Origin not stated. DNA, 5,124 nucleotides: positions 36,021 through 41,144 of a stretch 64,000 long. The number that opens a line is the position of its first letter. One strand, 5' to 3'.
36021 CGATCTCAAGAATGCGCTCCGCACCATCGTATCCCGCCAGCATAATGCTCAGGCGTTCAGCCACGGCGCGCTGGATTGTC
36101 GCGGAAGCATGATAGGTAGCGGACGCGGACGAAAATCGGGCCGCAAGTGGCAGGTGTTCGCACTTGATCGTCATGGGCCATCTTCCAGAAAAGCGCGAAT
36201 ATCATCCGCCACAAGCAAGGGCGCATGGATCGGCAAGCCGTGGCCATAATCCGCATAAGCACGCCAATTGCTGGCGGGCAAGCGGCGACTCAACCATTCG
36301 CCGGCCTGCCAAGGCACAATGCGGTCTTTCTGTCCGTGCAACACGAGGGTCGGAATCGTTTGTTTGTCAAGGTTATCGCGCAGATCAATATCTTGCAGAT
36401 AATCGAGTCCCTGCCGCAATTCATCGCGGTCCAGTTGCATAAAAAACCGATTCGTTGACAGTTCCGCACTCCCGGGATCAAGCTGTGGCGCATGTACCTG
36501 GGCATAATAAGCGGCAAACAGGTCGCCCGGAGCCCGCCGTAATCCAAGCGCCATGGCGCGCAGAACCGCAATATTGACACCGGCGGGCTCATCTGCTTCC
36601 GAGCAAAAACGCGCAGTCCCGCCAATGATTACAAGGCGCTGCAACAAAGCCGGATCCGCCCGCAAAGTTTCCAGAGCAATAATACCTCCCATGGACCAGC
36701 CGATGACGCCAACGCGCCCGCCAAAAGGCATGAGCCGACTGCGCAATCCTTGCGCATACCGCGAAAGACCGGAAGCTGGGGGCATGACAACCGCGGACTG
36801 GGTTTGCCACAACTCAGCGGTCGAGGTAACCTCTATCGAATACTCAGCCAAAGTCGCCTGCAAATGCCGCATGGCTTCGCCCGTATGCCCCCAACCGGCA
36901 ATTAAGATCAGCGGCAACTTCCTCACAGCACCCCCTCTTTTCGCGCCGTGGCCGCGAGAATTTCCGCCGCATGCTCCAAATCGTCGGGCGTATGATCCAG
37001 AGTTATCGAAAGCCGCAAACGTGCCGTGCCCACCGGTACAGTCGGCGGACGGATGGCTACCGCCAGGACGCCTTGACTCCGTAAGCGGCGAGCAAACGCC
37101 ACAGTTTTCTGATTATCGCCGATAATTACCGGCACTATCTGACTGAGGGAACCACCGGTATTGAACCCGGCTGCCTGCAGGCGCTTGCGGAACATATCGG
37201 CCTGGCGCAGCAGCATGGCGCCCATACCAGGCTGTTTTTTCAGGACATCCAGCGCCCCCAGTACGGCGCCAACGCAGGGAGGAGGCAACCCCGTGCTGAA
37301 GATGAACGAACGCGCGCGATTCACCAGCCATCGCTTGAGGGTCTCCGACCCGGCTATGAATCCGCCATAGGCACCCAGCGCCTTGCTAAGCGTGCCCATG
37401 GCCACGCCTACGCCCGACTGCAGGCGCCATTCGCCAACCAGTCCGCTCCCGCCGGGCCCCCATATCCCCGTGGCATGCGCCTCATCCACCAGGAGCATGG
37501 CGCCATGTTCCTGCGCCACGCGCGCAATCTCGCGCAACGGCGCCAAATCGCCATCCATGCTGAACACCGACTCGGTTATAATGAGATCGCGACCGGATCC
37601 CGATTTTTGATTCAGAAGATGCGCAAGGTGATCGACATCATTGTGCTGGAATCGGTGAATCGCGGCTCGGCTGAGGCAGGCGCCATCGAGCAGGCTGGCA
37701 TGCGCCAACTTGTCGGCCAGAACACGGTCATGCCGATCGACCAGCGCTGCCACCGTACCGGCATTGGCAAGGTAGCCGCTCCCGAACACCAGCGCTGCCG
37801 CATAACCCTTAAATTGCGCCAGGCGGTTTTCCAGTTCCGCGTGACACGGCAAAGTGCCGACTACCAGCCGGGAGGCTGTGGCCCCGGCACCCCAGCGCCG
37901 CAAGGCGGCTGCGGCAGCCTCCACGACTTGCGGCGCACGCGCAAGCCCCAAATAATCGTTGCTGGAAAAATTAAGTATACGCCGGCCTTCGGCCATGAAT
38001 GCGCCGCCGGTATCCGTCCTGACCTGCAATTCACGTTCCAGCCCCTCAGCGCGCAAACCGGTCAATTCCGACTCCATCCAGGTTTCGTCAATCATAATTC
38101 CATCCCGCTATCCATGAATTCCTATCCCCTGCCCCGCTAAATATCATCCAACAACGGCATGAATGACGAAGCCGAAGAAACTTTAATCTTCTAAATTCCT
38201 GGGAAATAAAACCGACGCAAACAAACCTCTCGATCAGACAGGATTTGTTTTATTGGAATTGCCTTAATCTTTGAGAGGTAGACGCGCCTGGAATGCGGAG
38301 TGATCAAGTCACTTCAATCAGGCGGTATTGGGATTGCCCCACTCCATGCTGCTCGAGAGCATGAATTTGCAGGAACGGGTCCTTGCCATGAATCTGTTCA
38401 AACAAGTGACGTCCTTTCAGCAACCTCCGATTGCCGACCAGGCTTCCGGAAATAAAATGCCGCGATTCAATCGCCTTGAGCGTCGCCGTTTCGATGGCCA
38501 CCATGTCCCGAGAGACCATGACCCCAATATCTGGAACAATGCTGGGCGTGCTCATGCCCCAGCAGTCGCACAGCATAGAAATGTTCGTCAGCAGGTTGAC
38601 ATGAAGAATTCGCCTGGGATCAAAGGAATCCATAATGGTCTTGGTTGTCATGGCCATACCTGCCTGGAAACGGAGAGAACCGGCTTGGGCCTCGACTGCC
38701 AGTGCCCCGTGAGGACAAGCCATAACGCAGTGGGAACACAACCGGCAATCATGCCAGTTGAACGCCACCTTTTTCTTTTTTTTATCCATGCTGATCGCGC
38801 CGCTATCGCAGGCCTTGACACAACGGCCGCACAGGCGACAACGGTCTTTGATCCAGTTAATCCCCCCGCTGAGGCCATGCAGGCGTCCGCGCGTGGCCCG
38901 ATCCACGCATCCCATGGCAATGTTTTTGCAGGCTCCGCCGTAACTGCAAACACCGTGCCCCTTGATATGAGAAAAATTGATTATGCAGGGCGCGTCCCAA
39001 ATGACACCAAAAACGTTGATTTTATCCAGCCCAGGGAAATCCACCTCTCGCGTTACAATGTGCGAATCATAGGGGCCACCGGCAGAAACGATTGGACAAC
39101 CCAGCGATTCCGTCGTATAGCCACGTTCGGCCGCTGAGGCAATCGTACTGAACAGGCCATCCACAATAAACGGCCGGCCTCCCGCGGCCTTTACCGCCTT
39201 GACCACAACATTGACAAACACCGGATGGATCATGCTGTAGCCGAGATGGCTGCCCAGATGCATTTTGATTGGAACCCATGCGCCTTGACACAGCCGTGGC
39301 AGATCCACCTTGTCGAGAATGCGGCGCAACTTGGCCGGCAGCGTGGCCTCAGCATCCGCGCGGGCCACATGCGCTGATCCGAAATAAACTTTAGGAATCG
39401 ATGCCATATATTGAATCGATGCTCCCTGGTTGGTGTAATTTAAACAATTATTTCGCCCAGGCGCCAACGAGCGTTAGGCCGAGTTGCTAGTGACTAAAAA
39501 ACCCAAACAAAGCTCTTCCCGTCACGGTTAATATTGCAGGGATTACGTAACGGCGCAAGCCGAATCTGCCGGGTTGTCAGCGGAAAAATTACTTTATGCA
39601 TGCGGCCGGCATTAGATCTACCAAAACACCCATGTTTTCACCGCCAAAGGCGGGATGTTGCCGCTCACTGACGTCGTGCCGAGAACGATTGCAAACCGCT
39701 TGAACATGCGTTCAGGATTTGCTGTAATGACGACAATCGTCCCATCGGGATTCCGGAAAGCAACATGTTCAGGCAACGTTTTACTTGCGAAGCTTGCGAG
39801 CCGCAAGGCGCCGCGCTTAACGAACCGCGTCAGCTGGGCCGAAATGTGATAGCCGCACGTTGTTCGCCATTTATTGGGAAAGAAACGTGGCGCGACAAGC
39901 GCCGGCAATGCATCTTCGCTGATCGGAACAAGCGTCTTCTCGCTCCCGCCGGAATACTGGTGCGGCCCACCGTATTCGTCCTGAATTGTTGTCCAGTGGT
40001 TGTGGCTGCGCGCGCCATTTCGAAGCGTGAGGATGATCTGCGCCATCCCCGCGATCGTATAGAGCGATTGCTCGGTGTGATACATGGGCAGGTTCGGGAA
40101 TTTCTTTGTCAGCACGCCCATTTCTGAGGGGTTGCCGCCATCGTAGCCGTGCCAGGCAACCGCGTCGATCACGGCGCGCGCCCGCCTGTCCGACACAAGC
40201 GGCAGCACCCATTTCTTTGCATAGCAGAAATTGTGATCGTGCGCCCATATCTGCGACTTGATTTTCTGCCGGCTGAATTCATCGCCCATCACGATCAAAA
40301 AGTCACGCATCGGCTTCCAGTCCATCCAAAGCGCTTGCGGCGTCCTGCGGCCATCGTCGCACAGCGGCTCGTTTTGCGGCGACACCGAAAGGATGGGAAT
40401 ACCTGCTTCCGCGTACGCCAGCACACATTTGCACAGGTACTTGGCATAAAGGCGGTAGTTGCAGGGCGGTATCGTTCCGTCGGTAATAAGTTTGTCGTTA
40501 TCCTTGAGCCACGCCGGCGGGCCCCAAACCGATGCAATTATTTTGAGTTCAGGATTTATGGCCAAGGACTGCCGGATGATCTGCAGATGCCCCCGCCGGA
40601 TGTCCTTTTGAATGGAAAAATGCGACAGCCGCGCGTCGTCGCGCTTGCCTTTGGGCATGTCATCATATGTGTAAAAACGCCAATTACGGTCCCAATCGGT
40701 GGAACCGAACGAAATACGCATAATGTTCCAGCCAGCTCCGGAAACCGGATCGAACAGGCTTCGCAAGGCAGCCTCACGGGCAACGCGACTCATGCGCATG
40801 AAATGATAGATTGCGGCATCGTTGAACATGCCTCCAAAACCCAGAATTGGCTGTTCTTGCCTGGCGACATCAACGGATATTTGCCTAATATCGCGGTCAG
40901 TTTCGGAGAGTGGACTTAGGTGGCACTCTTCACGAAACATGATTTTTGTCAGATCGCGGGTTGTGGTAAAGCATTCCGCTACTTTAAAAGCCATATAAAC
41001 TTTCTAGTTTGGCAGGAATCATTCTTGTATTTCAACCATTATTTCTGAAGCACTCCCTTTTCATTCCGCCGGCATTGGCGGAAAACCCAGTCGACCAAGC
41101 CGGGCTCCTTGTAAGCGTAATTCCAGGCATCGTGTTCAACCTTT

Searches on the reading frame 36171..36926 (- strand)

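Call 44: search_protein_families(library=pfam, proteins=[window:36171-36926:-], max_evalue=0.0001)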
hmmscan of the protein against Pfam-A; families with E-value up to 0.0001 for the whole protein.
window:36171-36926:- (251 aa): 5 families
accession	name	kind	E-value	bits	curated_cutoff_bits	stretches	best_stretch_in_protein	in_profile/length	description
PF00561.26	Abhydrolase_1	-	6.1e-12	46.2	25.8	1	71-231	70-240/245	alpha/beta hydrolase fold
PF12697.13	Abhydrolase_6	-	1.8e-09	39.1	26.3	1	52-241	52-216/217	Alpha/beta hydrolase family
PF12146.15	Hydrolase_4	-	2.6e-09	37.2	27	1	73-224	79-227/239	Serine aminopeptidase, S33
PF00326.27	Peptidase_S9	-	4e-06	26.9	22.6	0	153-230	103-188/213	Prolyl oligopeptidase family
PF02230.22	Abhydrolase_2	-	1.4e-05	25.5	23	0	71-111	106-146/217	Phospholipase/Carboxylesterase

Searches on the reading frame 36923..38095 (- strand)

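Call 44: search_protein_families(library=pfam, proteins=[window:36923-38095:-], max_evalue=0.0001)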
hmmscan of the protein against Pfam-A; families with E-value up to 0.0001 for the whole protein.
window:36923-38095:- (390 aa): 3 families
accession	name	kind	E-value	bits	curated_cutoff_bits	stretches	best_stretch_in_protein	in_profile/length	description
PF00155.27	Aminotran_1_2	-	1.1e-62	212.8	19.7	1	40-379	3-360/361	Aminotransferase class I and II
PF01212.27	Beta_elim_lyase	-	5.1e-07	29.7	27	1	67-346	16-238/288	Beta-eliminating lyase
PF01053.26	Cys_Met_Meta_PP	-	3.3e-06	26.4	27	1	83-211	52-180/381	Cys/Met metabolism PLP-dependent enzyme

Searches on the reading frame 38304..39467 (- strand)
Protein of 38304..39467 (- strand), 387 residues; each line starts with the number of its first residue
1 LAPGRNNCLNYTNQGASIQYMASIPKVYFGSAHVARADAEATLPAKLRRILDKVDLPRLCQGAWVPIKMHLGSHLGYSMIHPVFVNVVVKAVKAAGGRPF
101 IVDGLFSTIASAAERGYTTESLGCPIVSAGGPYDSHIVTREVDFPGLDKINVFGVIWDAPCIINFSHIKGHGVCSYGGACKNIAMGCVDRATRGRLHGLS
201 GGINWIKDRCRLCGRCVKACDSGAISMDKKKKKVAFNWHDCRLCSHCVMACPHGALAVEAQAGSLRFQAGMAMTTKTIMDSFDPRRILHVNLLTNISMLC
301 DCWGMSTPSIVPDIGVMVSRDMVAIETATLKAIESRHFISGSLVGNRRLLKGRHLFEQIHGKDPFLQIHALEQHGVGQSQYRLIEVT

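Call 12: search_protein_families(library=pfam, proteins=[window:38304-39467:-], max_evalue=0.001)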
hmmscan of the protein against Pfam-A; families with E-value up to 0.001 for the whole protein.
window:38304-39467:- (387 aa): 10 families
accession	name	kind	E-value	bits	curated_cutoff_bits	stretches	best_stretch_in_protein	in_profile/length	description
PF04015.17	DUF362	-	6.1e-32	111.7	24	1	65-330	1-199/200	Domain of unknown function (DUF362)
PF12838.12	Fer4_7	-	5.3e-10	40.1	27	1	209-255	1-52/52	4Fe-4S dicluster domain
PF12837.12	Fer4_6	-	1.8e-09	37.5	25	1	203-225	2-24/24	4Fe-4S binding domain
PF13187.11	Fer4_9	-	4.3e-09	36.7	27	1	209-255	1-51/52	4Fe-4S dicluster domain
PF00037.32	Fer4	-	2.5e-08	33.8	21.1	2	204-226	2-24/24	4Fe-4S binding domain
PF13484.11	Fer4_16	-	1.5e-07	32.5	30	0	241-259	2-20/66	4Fe-4S double cluster binding domain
PF13237.11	Fer4_10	-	1.7e-07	31.5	25.5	1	207-252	6-53/53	4Fe-4S dicluster domain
PF14697.11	Fer4_21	-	2.9e-06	27.7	35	1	207-255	5-56/59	4Fe-4S dicluster domain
PF12797.12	Fer4_2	-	5.5e-05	23.3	24.5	0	207-220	7-20/22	4Fe-4S binding domain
PF12800.12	Fer4_4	-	0.00075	20.1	24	0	208-220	2-14/17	4Fe-4S binding domain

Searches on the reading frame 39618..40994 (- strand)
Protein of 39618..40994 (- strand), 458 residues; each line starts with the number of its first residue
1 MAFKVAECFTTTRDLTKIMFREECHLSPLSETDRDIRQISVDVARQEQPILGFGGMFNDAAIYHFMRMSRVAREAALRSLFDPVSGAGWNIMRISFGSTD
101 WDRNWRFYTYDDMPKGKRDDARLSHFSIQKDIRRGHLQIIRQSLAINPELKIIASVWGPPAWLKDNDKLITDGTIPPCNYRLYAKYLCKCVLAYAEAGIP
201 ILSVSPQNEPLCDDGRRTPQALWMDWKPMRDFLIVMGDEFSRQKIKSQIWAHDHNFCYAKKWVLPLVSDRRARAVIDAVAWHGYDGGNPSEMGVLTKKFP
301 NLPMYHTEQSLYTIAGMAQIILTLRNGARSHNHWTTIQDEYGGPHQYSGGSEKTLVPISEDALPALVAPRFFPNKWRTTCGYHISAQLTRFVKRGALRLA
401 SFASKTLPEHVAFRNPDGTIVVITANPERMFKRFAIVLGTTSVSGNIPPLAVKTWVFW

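Call 12: search_protein_families(library=pfam, proteins=[window:39618-40994:-], max_evalue=0.001)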
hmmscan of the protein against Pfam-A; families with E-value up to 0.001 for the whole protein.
window:39618-40994:- (458 aa): 3 families
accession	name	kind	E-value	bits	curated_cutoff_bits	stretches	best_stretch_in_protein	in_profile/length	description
PF02055.22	Glyco_hydro_30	-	2.5e-26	92.9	23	1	50-310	1-263/348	Glycosyl hydrolase family 30 TIM-barrel domain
PF17189.10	Glyco_hydro_30C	-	3.5e-06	27.5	22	1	395-454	1-64/65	Glycosyl hydrolase family 30 beta sandwich domain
PF02057.21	Glyco_hydro_59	-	2.7e-05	24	27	1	123-310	62-222/294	Glycosyl hydrolase family 59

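Call 60: search_protein_families(library=ncbifam, proteins=[window:39618-40994:-], max_evalue=0.001)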
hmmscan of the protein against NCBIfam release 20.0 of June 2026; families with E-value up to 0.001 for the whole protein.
window:39618-40994:- (458 aa): 2 families
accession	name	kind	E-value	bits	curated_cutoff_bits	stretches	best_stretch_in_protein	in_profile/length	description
NF053856.1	Nd1_6BtaGucnBT3312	equivalog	3.5e-55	187.5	700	1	6-452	30-478/483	endo-1,6-beta-glucanase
NF052681.1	EndoxylXynCBac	equivalog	8e-08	31.9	650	1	145-285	77-209/395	glucuronoarabinoxylan endo-1,4-beta-xylanase XynC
